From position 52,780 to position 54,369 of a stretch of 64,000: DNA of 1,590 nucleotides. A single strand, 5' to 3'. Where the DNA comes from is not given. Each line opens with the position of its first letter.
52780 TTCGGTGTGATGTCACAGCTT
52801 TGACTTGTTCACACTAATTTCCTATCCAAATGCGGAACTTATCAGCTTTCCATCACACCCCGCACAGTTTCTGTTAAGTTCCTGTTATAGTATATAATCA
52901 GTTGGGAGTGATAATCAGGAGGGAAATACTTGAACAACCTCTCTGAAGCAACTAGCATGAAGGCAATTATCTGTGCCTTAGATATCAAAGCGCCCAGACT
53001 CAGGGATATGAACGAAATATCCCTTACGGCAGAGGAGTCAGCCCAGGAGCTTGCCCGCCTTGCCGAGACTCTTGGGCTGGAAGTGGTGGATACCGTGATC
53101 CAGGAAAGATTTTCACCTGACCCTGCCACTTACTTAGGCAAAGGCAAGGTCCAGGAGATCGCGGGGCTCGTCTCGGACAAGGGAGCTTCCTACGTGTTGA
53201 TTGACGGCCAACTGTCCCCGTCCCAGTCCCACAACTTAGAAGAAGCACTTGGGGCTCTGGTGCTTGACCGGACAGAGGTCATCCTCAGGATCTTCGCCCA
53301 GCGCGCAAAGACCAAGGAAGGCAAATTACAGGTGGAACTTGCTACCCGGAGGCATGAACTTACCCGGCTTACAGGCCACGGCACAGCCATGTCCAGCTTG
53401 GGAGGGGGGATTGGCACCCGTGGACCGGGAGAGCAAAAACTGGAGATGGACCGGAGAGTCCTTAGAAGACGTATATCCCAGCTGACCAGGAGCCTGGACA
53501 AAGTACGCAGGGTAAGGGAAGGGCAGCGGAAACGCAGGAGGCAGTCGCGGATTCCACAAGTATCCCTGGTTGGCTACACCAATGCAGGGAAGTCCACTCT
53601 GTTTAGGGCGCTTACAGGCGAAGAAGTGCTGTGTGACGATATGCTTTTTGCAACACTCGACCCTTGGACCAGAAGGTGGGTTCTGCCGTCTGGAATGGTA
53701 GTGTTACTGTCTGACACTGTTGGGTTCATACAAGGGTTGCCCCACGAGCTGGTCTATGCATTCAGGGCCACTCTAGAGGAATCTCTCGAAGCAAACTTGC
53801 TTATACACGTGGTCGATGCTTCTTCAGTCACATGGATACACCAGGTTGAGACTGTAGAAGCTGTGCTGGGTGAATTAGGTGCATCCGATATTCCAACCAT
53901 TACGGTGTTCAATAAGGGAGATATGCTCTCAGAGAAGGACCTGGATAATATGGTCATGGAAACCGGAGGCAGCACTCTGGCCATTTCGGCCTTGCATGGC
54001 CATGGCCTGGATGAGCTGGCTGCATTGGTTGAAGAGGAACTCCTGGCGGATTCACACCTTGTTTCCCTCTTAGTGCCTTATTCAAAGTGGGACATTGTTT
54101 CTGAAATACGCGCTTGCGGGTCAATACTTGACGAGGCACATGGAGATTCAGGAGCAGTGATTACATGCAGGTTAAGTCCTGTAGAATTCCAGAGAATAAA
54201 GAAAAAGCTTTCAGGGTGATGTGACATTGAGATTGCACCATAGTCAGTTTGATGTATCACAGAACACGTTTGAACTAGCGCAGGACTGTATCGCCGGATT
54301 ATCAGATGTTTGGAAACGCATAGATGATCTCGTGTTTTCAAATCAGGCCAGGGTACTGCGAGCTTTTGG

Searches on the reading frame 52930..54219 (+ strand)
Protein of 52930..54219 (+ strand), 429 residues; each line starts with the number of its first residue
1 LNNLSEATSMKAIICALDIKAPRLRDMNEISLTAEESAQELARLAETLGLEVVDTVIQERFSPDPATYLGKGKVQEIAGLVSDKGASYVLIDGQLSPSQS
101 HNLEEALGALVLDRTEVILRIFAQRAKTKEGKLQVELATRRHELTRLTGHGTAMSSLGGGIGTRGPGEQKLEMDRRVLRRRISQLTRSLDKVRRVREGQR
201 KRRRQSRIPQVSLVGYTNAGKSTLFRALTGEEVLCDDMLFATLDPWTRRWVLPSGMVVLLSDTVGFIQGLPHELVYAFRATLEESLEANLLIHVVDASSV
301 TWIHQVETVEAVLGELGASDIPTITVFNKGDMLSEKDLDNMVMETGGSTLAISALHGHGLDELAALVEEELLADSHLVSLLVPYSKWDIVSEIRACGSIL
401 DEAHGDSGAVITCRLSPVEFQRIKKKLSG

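Call 62: search_protein_families(library=pfam, proteins=[window:52930-54219:+], max_evalue=0.001)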
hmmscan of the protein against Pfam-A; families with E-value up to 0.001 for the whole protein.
window:52930-54219:+ (429 aa): 7 families
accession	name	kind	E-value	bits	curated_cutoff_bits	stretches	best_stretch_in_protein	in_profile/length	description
PF13167.11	GTP-bdg_N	-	9e-31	106.7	25.4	1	35-123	1-89/89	GTP-binding GTPase N-terminal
PF16360.10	GTP-bdg_M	-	1.5e-27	96.4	29.5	1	125-203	1-79/79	GTP-binding GTPase Middle Region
PF01926.29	MMR_HSR1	-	6.3e-19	68.6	21.9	1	210-329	1-113/113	50S ribosome-binding GTPase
PF02421.24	FeoB_N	-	6.7e-05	22.9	27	0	210-364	2-153/156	Ferrous iron transport protein B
PF03193.22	RsgA_GTPase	-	7.2e-05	23.1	30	0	304-371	37-108/174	RsgA GTPase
PF16897.10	MMR_HSR1_Xtn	-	0.00038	20.9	35.2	1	321-367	56-100/106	C-terminal region of MMR_HSR1 domain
PF19275.4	HflX_C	-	0.0005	20.5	26.4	0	348-427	11-91/102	HflX C-terminal domain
